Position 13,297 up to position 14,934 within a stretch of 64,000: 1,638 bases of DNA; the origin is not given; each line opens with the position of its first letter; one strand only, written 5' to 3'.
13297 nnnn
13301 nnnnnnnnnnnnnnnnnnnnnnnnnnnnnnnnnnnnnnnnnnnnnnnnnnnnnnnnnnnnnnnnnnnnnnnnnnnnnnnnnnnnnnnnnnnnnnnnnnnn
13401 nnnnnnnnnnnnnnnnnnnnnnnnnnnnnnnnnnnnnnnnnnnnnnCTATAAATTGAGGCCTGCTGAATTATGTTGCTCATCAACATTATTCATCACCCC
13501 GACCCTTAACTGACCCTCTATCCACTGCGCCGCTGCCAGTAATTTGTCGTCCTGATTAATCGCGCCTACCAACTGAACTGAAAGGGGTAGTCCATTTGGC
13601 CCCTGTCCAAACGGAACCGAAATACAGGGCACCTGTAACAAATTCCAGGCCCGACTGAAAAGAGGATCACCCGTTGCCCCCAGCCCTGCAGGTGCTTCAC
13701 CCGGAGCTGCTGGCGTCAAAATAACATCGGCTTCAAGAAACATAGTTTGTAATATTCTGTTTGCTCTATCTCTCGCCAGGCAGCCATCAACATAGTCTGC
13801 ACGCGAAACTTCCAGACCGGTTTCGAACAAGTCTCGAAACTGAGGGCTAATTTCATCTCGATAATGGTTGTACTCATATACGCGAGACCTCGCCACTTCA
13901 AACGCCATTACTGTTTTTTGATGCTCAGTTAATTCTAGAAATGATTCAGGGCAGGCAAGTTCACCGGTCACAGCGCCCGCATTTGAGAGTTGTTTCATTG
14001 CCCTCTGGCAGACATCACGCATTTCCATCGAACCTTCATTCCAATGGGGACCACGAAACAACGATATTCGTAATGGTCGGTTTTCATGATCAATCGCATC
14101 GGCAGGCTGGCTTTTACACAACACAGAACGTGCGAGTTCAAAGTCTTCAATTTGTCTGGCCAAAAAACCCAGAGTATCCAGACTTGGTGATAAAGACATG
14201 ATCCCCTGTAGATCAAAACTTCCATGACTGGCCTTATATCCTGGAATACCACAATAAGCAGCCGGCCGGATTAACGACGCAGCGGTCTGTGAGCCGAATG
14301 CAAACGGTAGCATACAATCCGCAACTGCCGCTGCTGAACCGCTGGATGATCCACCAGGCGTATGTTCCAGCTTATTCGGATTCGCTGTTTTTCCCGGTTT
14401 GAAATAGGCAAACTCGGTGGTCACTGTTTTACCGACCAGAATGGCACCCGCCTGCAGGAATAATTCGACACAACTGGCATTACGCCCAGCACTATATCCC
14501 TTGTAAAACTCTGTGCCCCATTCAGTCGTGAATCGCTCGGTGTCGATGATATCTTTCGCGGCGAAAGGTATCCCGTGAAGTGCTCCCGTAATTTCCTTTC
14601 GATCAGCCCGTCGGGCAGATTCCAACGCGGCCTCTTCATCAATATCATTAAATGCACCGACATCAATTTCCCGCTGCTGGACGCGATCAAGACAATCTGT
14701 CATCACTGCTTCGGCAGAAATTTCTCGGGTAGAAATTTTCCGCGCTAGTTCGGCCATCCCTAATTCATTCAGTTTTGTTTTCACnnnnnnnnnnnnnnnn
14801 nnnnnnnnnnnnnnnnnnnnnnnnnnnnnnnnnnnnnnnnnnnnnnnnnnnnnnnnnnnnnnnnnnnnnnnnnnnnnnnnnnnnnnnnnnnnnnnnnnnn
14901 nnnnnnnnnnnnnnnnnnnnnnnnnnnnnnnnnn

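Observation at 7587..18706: Putative methylated-amine/quaternary-amine catabolic island: VanA-like Rieske oxygenase, polar amino-acid ABC importer, amidase plus DUF1116 pair, TMADH-family flavoprotein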

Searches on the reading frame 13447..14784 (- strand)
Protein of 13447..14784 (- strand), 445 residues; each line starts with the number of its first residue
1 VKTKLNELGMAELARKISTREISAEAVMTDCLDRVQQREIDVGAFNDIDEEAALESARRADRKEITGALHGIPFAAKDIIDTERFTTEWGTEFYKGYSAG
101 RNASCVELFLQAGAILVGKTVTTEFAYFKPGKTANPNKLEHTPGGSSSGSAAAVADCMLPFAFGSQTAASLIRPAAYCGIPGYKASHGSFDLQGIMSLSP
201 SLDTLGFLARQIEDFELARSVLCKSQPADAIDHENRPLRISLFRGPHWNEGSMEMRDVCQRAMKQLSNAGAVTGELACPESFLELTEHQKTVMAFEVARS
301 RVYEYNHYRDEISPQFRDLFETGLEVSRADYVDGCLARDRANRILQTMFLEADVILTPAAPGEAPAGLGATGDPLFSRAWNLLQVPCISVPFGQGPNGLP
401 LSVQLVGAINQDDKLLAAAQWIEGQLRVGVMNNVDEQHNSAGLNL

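Call 3: search_protein_families(library=pfam, proteins=[window:13447-14784:-])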
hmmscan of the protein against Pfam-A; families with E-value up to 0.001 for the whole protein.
window:13447-14784:- (445 aa): 1 family
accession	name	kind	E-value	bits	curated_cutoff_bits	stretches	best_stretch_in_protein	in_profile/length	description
PF01425.27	Amidase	-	1.7e-63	215.7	27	1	27-416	2-445/445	Amidase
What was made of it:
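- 13447..14784 (-): Amidase-signature enzyme, malonamidase-E2-like. PF01425 (call 3).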

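Call 5: search_protein_families(library=ncbifam, proteins=[window:13447-14784:-], max_evalue=0.00001)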
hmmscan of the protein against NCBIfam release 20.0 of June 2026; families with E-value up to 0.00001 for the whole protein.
window:13447-14784:- (445 aa): 26 families (the best 25 are shown)
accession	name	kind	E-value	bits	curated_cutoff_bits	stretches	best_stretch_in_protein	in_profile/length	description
NF005688.0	PRK07488.1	equivalog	9.8e-62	209.4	532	1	2-319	5-328/474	indoleacetamide hydrolase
NF006631.0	PRK09201.1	equivalog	3.6e-55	187.5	461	1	4-425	3-454/466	AtzE family amidohydrolase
NF006169.0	PRK08310.1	equivalog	2.5e-54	185.2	391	1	52-424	9-392/395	amidase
NF005687.0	PRK07487.1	subfamily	8.8e-53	179.7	428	1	2-435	2-463/468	amidase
NF004815.0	PRK06169.1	equivalog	2.8e-52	177.8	506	1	3-429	5-462/471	amidase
TIGR00132.1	gatA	equivalog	7.3e-52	176.7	481.1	2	15-279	3-287/466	Asp-tRNA(Asn)/Glu-tRNA(Gln) amidotransferase subunit GatA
NF004766.0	PRK06102.1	equivalog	4.6e-50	171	559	1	6-427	6-452/455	amidase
TIGR02715.1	amido_AtzE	subfamily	3.3e-48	164.8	425.75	1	11-424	3-446/452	AtzE family amidohydrolase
NF005460.0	PRK07056.1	subfamily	1.2e-47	163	447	1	9-427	9-454/457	amidase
NF005686.0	PRK07486.1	subfamily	2e-47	162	465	1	5-360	11-394/486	amidase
NF004816.0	PRK06170.1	equivalog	5.6e-45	153.9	503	1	10-364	14-403/493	amidase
NF004717.0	PRK06061.1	equivalog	4.7e-43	147.6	498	1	6-425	15-466/483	amidase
NF006043.0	PRK08186.1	subfamily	2.8e-41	141.7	487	1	7-431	6-453/600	allophanate hydrolase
NF005450.0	PRK07042.1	equivalog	5.9e-41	140.4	458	1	3-424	2-450/464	amidase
NF009119.0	PRK12470.1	equivalog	2.8e-40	138.7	498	2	3-222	4-231/462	amidase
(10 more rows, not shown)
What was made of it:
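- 13447..14784 (-): NCBIfam AtzE family and PRK08310 score below their cut-offs (call 5).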

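Call 26: search_solved_structures(query=window:13447-14781:-, max_evalue=1e-20)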
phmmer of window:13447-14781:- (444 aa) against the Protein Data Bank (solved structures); distinct sequences matched with E-value up to 1e-20: 29.
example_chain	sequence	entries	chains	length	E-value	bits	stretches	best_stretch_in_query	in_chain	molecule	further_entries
1obj_A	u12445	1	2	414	1.7e-67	231.5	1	8-425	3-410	MALONAMIDASE E2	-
1ock_A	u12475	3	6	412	1.8e-67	231.4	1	8-425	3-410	MALONAMIDASE E2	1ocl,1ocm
1o9o_A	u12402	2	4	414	4.3e-67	230.1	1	8-425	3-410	MALONAMIDASE E2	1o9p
1obl_A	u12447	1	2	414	4.3e-67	230.1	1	8-425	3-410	MALONAMIDASE E2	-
1obk_A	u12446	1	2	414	5.8e-67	229.7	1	8-425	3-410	MALONAMIDASE E2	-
1o9q_A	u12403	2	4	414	7.7e-67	229.3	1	8-425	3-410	MALONAMIDASE E2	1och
1obi_A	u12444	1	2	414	1.1e-66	228.8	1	8-425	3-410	MALONAMIDASE E2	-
1o9n_A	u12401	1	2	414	1.2e-66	228.6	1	8-425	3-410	MALONAMIDASE E2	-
4wj3_A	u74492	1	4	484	6.6e-37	130.7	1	4-233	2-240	Glutamyl-tRNA(Gln) amidotransferase subunit A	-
2df4_A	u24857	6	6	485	2.1e-34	122.5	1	13-421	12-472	Glutamyl-tRNA(Gln) amidotransferase subunit A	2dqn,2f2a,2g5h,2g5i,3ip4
2dc0_A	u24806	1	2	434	2.8e-33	118.7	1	10-425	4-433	probable amidase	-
3h0l_A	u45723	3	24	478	1.2e-31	113.3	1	8-280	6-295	Glutamyl-tRNA(Gln) amidotransferase subunit A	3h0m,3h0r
3kfu_E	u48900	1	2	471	1.2e-31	113.3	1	11-236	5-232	Glutamyl-tRNA(Gln) amidotransferase subunit A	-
2gi3_A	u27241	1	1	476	1.2e-29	106.8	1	52-229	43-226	Glutamyl-tRNA(Gln) amidotransferase subunit A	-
3al0_A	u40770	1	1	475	1.2e-29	106.8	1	52-229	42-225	Glutamyl-tRNA(Gln) amidotransferase subunit A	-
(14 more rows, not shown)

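Call 55: search_solved_structures(query=window:13447-14781:-, max_evalue=1e-60, show_alignments=1)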
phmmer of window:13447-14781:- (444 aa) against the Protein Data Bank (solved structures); distinct sequences matched with E-value up to 1e-60: 8.
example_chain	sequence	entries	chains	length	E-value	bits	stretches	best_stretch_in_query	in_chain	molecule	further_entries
1obj_A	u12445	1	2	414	1.7e-67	231.5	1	8-425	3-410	MALONAMIDASE E2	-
1ock_A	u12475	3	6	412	1.8e-67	231.4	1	8-425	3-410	MALONAMIDASE E2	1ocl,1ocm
1o9o_A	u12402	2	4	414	4.3e-67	230.1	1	8-425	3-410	MALONAMIDASE E2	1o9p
1obl_A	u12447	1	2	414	4.3e-67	230.1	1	8-425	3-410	MALONAMIDASE E2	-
1obk_A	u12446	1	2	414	5.8e-67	229.7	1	8-425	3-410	MALONAMIDASE E2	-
1o9q_A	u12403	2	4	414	7.7e-67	229.3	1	8-425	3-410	MALONAMIDASE E2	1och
1obi_A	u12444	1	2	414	1.1e-66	228.8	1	8-425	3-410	MALONAMIDASE E2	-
1o9n_A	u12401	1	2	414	1.2e-66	228.6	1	8-425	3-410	MALONAMIDASE E2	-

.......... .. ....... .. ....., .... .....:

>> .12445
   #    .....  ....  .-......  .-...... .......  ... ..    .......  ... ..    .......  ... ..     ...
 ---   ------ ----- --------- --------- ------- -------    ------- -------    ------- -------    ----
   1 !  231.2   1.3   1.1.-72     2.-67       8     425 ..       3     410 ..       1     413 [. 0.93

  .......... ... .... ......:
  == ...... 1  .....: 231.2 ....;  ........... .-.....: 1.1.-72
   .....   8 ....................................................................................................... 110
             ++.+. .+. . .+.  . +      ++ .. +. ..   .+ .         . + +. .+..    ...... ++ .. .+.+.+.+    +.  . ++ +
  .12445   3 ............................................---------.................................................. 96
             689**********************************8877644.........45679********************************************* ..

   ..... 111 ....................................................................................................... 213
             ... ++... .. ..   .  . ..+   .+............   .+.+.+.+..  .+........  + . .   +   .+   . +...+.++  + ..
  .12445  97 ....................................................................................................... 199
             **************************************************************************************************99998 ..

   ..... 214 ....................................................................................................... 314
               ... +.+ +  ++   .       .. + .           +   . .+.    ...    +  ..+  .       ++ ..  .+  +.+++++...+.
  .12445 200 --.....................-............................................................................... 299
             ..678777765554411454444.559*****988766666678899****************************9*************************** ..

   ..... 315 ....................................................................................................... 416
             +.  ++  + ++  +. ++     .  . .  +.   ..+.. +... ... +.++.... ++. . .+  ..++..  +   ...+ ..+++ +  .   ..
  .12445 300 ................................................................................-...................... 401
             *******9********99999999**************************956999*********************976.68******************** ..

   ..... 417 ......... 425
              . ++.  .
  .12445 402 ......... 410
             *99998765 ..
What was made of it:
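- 13447..14784 (-): Lys62, Ser131, Ser155 and the carboxylate-binding Arg158 are conserved (calls 26, 55).
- On Amidase signature family (PF01425), malonamidase E2 type: In the alignment to 1obj, Lys62, Ser131, Ser155 and Arg158 are all conserved (call 55).
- The amidase keeps the malonamidase E2 catalytic triad and the carboxylate-binding Arg (call 55). The amidase is closest to malonamidase E2 and keeps Arg158 (call 55). The carboxylate-binding Arg158 is kept (call 55).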
